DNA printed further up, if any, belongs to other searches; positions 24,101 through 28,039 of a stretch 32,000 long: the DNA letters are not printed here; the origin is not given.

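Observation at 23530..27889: Candidate undescribed pair: DUF4145-like/RecQ-core helicase coupled to a tail-anchored coiled-coil membrane protein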

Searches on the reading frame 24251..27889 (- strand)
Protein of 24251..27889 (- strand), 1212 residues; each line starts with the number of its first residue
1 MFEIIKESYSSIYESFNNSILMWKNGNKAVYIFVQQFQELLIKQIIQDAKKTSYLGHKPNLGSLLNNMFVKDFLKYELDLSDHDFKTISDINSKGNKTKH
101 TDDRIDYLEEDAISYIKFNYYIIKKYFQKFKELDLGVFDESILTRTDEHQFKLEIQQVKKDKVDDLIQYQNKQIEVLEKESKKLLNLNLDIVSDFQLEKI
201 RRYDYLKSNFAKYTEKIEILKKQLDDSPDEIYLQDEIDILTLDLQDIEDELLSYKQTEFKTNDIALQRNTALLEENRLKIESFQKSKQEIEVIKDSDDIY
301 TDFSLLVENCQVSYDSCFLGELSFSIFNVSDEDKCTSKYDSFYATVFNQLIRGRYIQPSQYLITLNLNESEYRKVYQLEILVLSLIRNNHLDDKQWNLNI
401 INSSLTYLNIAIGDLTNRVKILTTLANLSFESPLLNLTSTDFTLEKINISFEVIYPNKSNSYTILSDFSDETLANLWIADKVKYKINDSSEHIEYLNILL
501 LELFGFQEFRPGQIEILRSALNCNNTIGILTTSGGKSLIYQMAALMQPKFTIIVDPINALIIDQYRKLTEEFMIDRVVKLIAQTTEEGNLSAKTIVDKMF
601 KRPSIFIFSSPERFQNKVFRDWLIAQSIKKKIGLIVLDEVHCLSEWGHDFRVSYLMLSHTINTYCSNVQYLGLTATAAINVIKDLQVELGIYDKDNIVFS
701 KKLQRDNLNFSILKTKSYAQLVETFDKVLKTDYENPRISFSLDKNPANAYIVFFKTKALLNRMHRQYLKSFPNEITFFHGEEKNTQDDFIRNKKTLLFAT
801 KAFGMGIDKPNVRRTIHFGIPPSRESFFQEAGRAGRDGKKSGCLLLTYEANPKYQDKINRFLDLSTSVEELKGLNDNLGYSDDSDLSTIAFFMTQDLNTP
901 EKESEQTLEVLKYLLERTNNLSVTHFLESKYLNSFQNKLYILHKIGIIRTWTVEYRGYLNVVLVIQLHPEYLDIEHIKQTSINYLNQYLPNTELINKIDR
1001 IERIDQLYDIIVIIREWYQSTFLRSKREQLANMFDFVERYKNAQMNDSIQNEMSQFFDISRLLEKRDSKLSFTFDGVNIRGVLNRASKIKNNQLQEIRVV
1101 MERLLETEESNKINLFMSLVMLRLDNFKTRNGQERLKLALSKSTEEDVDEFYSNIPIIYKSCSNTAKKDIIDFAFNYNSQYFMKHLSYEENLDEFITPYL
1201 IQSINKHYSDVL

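Call 4: search_protein_families(library=pfam, proteins=[window:24251-27889:-], max_evalue=0.01)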
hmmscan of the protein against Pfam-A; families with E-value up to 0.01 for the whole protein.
window:24251-27889:- (1212 aa): 3 families
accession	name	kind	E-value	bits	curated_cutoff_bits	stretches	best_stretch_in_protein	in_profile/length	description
PF00270.35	DEAD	-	3.9e-18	66.2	26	1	511-683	2-165/167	DEAD/DEAH box helicase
PF00271.37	Helicase_C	-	1.4e-12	48.3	23.5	1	743-838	11-110/110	Helicase conserved C-terminal domain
PF04851.21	ResIII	-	4.7e-06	27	22.5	1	509-677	4-162/164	Type III restriction enzyme, res subunit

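Call 5: search_protein_families(library=padloc, proteins=[window:24251-27889:-], max_evalue=0.01)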
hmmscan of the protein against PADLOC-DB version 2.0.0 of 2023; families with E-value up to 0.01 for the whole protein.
window:24251-27889:- (1212 aa): 20 families
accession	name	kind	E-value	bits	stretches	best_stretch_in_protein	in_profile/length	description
PDLC02864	DpdF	-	4.6e-73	245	1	493-857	7-347/610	DpdF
PDLC02868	DpdF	-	1.8e-66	222.6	2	494-736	324-564/1078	DpdF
PDLC02870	DpdF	-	4.5e-62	208.2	1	500-850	5-333/534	DpdF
PDLC02861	DpdF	-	7.2e-62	207.5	1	496-850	16-346/611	DpdF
PDLC03928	PsyrT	-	2.9e-59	199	1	498-854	10-352/689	-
PDLC02865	DpdF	-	1.3e-39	133.6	1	496-847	747-1080/1499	DpdF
PDLC02859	DpdF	-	7.9e-36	121.6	1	500-843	92-421/545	DpdF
PDLC01089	C3a193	-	2.4e-30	103.7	1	531-841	275-586/983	poss. alt. Cas3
PDLC02855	DpdF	-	4e-30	102.7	1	512-861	143-493/825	DpdF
PDLC02857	DpdF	-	3.1e-26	89.7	2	795-850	486-541/911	DpdF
PDLC02872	DpdF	-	5.8e-25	85.9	2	797-860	455-518/859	DpdF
PDLC02867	DpdF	-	1.5e-17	61.2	2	788-856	419-487/855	DpdF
PDLC02863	DpdF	-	3.4e-16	57.2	1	751-857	54-164/488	DpdF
PDLC02862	DpdF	-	1.1e-13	47.9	1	530-866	142-482/811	DpdF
PDLC02860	DpdF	-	8.6e-12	42.5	1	795-847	167-219/547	DpdF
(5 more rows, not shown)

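Call 9: find_homologous_proteins(query=window:24251-27889:-, max_evalue=0.00001)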
Query window:24251-27889:- (1212 aa): 22 proteins with E <= 0.00001 among 8000 candidates.
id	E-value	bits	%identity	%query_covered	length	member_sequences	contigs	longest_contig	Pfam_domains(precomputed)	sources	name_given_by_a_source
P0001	0.0e+0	2662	100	100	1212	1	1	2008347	PF00270.36,PF00271.38,PF04851.22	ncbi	-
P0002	0.0e+0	2352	88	100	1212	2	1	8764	PF00270.36,PF00271.38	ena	-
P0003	0.0e+0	2304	85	100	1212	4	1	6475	PF00270.36,PF00271.38,PF04851.22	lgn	-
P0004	0.0e+0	1221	50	100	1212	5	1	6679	PF00270.36,PF00271.38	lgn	-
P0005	2.2e-54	203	27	62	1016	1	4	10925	PF00270.36,PF00271.38,PF04851.22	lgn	-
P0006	3.8e-53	199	42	18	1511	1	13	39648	PF00270.36,PF00271.38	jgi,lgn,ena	jgi:ATP-dependent DNA helicase RecQ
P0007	8.7e-50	188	34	29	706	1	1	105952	PF09382.18,PF00270.36,PF00570.29,PF16124.11,PF14493.13,PF00271.38,PF04851.22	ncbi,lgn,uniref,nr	ncbi:DNA helicase RecQ [Sutcliffiella rhizosphaerae]|uniref:DNA helicase RecQ n=1 Tax=Sutcliffiella 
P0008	5.6e-43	165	32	30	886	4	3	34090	PF00270.36,PF00271.38,PF04851.22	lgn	-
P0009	4.2e-42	162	30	33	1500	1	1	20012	PF00270.36,PF00271.38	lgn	-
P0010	4.3e-42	162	29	28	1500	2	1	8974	PF00270.36,PF00271.38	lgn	-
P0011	1.9e-40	157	31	32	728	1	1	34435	PF09382.18,PF00270.36,PF00570.29,PF16124.11,PF14493.13,PF00271.38,PF21220.4,PF04851.22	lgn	-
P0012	4.0e-37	146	32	30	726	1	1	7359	PF09382.18,PF00270.36,PF00570.29,PF16124.11,PF00271.38,PF21220.4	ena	-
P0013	6.0e-37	145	32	30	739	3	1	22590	PF09382.18,PF00270.36,PF00570.29,PF16124.11,PF14493.13,PF00271.38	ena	-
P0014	7.3e-37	145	32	31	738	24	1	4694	PF09382.18,PF00270.36,PF00570.29,PF16124.11,PF14493.13,PF00271.38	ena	-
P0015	7.7e-34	135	32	30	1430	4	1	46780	PF02037.34,PF00270.36,PF06839.18,PF00271.38,PF04851.22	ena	-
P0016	7.4e-32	128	30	29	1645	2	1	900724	PF09382.18,PF00270.36,PF16124.11,PF00271.38,PF04851.22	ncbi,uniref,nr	ncbi:ATP-dependent helicase-like protein [Emericellopsis cladophorae]|uniref:DNA 3'-5' helicase n=1 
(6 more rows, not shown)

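Call 10: find_encoding_contigs(protein=P0004, flank=10000, max_places=4)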
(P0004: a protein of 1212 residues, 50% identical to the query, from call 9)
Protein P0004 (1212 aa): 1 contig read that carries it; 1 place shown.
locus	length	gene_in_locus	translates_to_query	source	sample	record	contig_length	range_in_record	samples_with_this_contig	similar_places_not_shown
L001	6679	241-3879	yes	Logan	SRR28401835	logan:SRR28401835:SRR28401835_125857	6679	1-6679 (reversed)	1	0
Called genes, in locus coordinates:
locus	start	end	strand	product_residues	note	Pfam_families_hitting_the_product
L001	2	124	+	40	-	?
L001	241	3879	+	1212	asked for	PF00270:DEAD, PF00271:Helicase_C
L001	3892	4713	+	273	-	-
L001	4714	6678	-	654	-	?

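Call 11: find_encoding_contigs(protein=P0005, flank=10000, max_places=4)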
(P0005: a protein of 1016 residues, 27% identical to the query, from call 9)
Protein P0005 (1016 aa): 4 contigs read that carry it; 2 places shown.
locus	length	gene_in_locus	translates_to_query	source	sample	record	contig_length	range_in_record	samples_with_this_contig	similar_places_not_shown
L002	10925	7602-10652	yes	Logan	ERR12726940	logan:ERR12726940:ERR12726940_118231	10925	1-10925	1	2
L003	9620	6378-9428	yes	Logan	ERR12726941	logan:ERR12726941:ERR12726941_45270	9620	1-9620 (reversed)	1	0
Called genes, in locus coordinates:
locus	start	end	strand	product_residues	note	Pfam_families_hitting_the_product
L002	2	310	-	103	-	?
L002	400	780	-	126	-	PF06397:Desulfoferrod_N, PF01880:Desulfoferrodox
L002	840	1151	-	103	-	PF22277:EncFtn-like (weak), PF03232:COQ7 (weak)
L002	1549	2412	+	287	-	PF02498:Bro-N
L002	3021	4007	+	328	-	-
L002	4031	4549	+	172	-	-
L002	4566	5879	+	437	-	PF13095:FTA2 (faint), PF00069:Pkinase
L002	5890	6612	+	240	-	PF00092:VWA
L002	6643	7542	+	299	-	PF13672:PP2C_2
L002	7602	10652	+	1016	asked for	PF00270:DEAD, PF04851:ResIII (weak), PF00271:Helicase_C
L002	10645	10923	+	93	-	?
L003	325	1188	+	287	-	PF02498:Bro-N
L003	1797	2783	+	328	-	-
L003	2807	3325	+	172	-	-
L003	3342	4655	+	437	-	PF13095:FTA2 (faint), PF00069:Pkinase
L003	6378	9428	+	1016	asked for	PF00270:DEAD, PF04851:ResIII (weak), PF00271:Helicase_C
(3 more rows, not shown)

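Call 12: find_encoding_contigs(protein=P0002, flank=10000, max_places=3)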
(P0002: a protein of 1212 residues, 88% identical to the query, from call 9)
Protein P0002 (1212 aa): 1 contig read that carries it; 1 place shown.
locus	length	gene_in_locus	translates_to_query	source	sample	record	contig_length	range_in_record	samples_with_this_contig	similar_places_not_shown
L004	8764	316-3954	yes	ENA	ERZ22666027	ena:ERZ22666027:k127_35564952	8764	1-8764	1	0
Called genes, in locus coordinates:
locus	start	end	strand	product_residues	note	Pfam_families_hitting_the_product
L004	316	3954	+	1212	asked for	PF00270:DEAD, PF00271:Helicase_C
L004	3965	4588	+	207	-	-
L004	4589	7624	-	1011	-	PF00270:DEAD (faint), PF09848:SLFN-g3_helicase (faint), PF13086:AAA_11, PF13245:AAA_19, PF13087:AAA_12, PF13361:UvrD_C (weak), PF10881:DUF2726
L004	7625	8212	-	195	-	-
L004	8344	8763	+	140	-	?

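Call 13: find_encoding_contigs(protein=P0003, flank=10000, max_places=3)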
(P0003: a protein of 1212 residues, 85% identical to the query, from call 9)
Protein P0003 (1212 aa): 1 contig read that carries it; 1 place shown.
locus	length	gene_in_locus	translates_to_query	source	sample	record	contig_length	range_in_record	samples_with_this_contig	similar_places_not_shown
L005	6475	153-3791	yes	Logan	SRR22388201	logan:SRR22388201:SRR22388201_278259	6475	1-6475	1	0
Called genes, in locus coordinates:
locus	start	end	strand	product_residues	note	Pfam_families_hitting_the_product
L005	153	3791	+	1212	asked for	PF04851:ResIII (faint), PF00270:DEAD, PF00271:Helicase_C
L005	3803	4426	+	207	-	-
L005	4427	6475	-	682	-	?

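Call 19: search_protein_families(library=ncbifam, proteins=[window:24251-27889:-], max_evalue=0.01)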
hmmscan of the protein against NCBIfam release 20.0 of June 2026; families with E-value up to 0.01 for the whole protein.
window:24251-27889:- (1212 aa): 11 families
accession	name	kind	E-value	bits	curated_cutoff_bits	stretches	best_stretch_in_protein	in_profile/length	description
TIGR01389.1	recQ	equivalog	4.1e-70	236.9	640.2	1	499-851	4-332/591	DNA helicase RecQ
TIGR00614.1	recQ_fam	subfamily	2.2e-64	218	219.8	1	500-849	3-332/470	RecQ family ATP-dependent DNA helicase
NF008279.0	PRK11057.1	equivalog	1.4e-50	172.4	1015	1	497-850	14-343/608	ATP-dependent DNA helicase RecQ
NF041063.1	DpdF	equivalog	3.6e-38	131.7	550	1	499-859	130-494/813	protein DpdF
TIGR03817.1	DECH_helic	hypoth_equivalog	3.5e-09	35.5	874.1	1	797-847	333-383/742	helicase/secretion neighborhood putative DEAH-box helicase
TIGR04121.1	DEXH_lig_assoc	equivalog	8.8e-09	33.6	850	1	511-841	16-351/804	ligase-associated DNA damage response DEXH box helicase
NF053631.1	RNA_helic_CshA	equivalog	2.1e-08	33.5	646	1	502-862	15-356/434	degradosome RNA helicase CshA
NF008744.0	PRK11776.1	equivalog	4.5e-07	28.8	524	1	501-888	19-387/460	ATP-dependent RNA helicase DbpA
NF008394.0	PRK11192.1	equivalog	9.8e-07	27.9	507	1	743-864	243-368/441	ATP-dependent RNA helicase SrmB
NF053636.1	DDHlcsCsdAPsy1082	equivalog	1.2e-06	27.4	890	1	747-876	243-376/512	DEAD/DEAH box helicase CsdA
NF002340.1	PRK01297.1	equivalog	0.00083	18.3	564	0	785-844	291-350/372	ATP-dependent RNA helicase RhlB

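Call 22: search_solved_structures(query=window:24251-27889:-, max_evalue=0.001)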
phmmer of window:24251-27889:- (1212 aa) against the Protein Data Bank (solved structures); distinct sequences matched with E-value up to 0.001: 87 (the best 60 are shown).
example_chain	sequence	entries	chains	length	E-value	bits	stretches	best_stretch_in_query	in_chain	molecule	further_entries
7auc_A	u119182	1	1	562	7.1e-42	146.5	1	495-848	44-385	Bloom syndrome protein,Bloom syndrome protein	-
7aud_A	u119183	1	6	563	7.1e-42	146.5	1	495-848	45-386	Bloom syndrome protein,Bloom syndrome protein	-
4cgz_A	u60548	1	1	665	1.1e-41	145.9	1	495-848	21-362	BLOOM'S SYNDROME HELICASE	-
4cdg_A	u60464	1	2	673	1.1e-41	145.8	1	495-848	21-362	BLOOM SYNDROME PROTEIN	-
4o3m_A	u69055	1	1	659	1.1e-41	145.8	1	496-848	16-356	Bloom syndrome protein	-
4tmu_A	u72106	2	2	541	6.3e-40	140.1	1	499-846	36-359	RecQ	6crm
7a8r_A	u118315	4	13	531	1.4e-39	138.9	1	499-846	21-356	ATP-dependent DNA helicase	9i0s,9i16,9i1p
9i16_D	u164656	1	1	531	1.4e-39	138.9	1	499-846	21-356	ATP-dependent DNA helicase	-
1oyw_A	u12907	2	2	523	3.4e-39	137.6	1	499-846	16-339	ATP-dependent DNA helicase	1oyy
9i22_A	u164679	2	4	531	3e-38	134.5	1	499-846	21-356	ATP-dependent DNA helicase Q1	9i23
8yrs_A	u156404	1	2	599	3.7e-38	134.2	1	499-846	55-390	ATP-dependent DNA helicase Q1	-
4u7d_A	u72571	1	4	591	3.8e-38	134.1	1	499-846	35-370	ATP-dependent DNA helicase Q1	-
2v1x_A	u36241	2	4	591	3.8e-38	134.1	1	499-846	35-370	ATP-DEPENDENT DNA HELICASE Q1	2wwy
5lb3_B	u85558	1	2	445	5.6e-37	130.3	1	499-855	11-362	ATP-dependent DNA helicase Q5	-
5lb5_A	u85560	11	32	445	5.9e-37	130.2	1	500-855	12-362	ATP-dependent DNA helicase Q5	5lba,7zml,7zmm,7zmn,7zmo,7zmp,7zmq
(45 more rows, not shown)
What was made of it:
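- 25325..26404 (-): Helicase aa 496-855: RecQ-type SF2 ATPase core (motif 0, Walker A TSGGKS, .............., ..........). Calls 4, 5, 19 and 22.
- On Housekeeping RecQ (TIGR01389 / PRK11057): BLM and RecQ PDB chains match at about 1e-41 over aa 495-848 (call 22).
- (5) Intact RecQ motor motifs (calls 4, 19, 22). The RecQ core is typical of repair helicases (call 22).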

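Call 23: find_encoding_contigs(protein=P0026, flank=10000, max_places=6)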
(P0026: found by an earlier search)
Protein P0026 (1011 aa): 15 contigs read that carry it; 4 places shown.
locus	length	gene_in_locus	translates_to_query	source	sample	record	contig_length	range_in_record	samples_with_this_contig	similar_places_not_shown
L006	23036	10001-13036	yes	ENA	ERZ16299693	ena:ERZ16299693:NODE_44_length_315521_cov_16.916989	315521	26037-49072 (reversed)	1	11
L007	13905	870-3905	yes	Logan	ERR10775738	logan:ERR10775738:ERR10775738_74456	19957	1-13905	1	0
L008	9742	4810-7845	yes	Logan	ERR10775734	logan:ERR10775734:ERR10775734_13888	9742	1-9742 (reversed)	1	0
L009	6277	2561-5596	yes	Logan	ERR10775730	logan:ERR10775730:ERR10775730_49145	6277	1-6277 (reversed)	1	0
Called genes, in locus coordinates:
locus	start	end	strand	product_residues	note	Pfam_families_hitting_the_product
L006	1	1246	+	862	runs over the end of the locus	PF08665:PglZ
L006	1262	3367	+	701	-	PF20442:BrxL_N, PF13337:BrxL_ATPase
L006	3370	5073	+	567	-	-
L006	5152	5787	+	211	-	-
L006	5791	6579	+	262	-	-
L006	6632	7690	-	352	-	-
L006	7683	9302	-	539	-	PF00270:DEAD, PF04851:ResIII, PF16203:ERCC3_RAD25_C, PF00271:Helicase_C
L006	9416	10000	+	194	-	-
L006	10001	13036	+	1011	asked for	PF09848:SLFN-g3_helicase (faint), PF13086:AAA_11, PF13245:AAA_19 (weak), PF13087:AAA_12, PF10881:DUF2726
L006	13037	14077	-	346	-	-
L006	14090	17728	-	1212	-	PF00270:DEAD, PF00271:Helicase_C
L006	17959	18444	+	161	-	PF00358:PTS_EIIA_1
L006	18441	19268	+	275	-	PF03123:CAT_RBD, PF00874:PRD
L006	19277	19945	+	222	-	PF04131:NanE, PF02581:TMP-TENI (faint), PF00977:His_biosynth, PF03060:NMO, PF01207:Dus (weak)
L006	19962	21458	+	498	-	PF02378:PTS_EIIC, PF00367:PTS_EIIB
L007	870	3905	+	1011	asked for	PF09848:SLFN-g3_helicase (faint), PF13086:AAA_11, PF13245:AAA_19 (weak), PF13087:AAA_12, PF10881:DUF2726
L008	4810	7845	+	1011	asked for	PF09848:SLFN-g3_helicase (faint), PF13086:AAA_11, PF13245:AAA_19 (weak), PF13087:AAA_12, PF10881:DUF2726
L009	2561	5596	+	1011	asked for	PF09848:SLFN-g3_helicase (faint), PF13086:AAA_11, PF13245:AAA_19 (weak), PF13087:AAA_12, PF10881:DUF2726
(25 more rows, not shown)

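Call 24: find_encoding_contigs(protein=P0032, flank=10000, max_places=3)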
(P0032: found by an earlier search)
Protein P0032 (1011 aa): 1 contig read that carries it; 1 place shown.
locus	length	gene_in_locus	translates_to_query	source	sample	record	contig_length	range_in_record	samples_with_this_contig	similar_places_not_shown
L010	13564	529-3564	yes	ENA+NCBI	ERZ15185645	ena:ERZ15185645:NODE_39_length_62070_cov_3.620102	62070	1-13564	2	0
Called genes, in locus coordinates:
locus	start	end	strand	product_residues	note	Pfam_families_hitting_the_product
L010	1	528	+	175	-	?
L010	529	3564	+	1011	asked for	PF09848:SLFN-g3_helicase (faint), PF13086:AAA_11, PF13245:AAA_19 (weak), PF13087:AAA_12, PF13361:UvrD_C (weak), PF10881:DUF2726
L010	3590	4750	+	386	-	PF14281:PDDEXK_4 (weak)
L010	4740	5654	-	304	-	-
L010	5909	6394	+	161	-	PF00358:PTS_EIIA_1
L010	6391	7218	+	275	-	PF03123:CAT_RBD, PF00874:PRD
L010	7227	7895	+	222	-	PF04131:NanE, PF00977:His_biosynth, PF02581:TMP-TENI (faint), PF03060:NMO, PF01207:Dus (weak)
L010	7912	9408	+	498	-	PF02378:PTS_EIIC, PF00367:PTS_EIIB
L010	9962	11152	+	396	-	PF09370:PEP_hydrolase, PF12833:HTH_18, PF00165:HTH_AraC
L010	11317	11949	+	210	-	PF06792:UPF0261, PF23189:UPF0261_C (weak)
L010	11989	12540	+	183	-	PF23189:UPF0261_C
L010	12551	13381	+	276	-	PF09370:PEP_hydrolase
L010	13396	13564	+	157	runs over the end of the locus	PF06496:DUF1097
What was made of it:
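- The same SF1 gene occurs without the RecQ pair in L010 (call 24).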
